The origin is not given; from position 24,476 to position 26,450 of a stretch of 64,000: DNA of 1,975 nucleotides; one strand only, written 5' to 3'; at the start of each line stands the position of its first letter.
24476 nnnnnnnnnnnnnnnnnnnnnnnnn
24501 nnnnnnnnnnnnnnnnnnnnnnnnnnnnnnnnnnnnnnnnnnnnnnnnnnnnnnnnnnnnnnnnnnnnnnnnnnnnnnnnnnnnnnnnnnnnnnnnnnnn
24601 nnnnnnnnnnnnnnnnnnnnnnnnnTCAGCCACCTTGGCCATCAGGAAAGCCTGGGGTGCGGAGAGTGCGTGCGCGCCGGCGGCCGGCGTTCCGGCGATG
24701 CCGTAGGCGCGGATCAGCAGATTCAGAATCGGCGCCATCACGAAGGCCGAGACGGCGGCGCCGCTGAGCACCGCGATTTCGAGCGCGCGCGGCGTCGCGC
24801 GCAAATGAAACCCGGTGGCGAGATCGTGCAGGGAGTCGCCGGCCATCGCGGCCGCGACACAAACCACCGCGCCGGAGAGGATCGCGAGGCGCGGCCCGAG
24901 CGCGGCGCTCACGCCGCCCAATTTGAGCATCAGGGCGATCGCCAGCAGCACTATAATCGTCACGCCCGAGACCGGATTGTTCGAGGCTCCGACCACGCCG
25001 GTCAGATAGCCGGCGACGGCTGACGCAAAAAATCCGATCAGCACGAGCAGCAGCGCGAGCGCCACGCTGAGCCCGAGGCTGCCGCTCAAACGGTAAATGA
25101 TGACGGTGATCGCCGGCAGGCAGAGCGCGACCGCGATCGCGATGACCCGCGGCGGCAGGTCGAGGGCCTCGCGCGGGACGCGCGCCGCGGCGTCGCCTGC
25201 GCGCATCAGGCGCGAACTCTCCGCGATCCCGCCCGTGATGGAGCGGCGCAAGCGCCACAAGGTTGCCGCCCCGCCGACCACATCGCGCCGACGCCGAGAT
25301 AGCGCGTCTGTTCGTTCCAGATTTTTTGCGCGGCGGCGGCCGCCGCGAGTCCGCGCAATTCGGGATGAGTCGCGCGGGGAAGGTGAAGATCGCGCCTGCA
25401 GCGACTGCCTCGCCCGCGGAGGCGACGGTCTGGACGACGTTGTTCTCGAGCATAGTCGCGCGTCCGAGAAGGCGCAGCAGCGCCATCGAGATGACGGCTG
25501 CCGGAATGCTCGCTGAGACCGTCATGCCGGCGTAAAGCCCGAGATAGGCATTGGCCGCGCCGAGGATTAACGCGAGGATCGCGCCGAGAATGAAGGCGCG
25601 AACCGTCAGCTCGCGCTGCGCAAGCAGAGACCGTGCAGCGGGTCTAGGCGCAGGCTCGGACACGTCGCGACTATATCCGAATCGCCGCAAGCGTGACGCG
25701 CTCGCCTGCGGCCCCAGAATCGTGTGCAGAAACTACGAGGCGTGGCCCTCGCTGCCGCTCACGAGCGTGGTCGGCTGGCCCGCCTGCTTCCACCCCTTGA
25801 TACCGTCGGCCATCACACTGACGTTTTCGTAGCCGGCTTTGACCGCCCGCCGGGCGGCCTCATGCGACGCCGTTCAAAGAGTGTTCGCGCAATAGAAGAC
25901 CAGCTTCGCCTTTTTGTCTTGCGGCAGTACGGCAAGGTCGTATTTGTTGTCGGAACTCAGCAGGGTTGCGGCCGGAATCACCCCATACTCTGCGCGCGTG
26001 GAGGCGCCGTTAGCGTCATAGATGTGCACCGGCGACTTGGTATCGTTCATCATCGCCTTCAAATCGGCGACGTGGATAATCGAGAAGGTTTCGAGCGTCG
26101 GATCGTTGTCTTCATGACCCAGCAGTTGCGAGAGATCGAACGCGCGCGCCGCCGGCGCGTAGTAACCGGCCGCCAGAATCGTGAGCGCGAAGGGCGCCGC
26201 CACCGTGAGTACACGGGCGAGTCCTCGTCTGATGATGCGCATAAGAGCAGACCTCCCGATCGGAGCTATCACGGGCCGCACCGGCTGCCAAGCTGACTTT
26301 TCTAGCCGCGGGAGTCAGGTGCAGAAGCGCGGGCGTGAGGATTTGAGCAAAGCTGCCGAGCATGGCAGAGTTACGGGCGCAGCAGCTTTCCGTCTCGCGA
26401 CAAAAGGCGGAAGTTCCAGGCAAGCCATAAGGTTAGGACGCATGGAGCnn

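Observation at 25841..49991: Three UGA codons share one hairpin geometry: a lineage-specific SECIS template and a selenoprotein-rich genome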

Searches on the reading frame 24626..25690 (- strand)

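Call 77: search_protein_families(library=pfam, proteins=[window:24626-25690:-], max_evalue=0.001)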
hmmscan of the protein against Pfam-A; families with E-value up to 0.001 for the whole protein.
window:24626-25690:- (354 aa): 1 family
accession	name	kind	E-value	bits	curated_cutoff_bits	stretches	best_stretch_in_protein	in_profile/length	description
PF03169.20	OPT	-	1.5e-17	63.9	25.8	1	27-106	1-95/623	OPT oligopeptide transporter protein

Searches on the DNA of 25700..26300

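Call 79: search_rna_families(source=window, start=25700, end=26300, threshold=evalue, max_evalue=10)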
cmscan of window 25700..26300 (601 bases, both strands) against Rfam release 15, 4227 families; matches with E-value up to 10: 3.
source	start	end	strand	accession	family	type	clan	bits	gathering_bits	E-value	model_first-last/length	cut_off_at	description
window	26031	26058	-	RF01648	ceN65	Gene; snRNA; snoRNA; CD-box;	-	17.4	48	0.45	1-65/65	no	Caenorhabditis snoRNA ceN65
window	26166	26208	-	RF00523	Prion_pknot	Cis-reg;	-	16.6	39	2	1-40/40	no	Prion pseudoknot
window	26038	26057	-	RF01152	sR1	Gene; snRNA; snoRNA; CD-box;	-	11.8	45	1.8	1-57/57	no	Small nucleolar RNA sR1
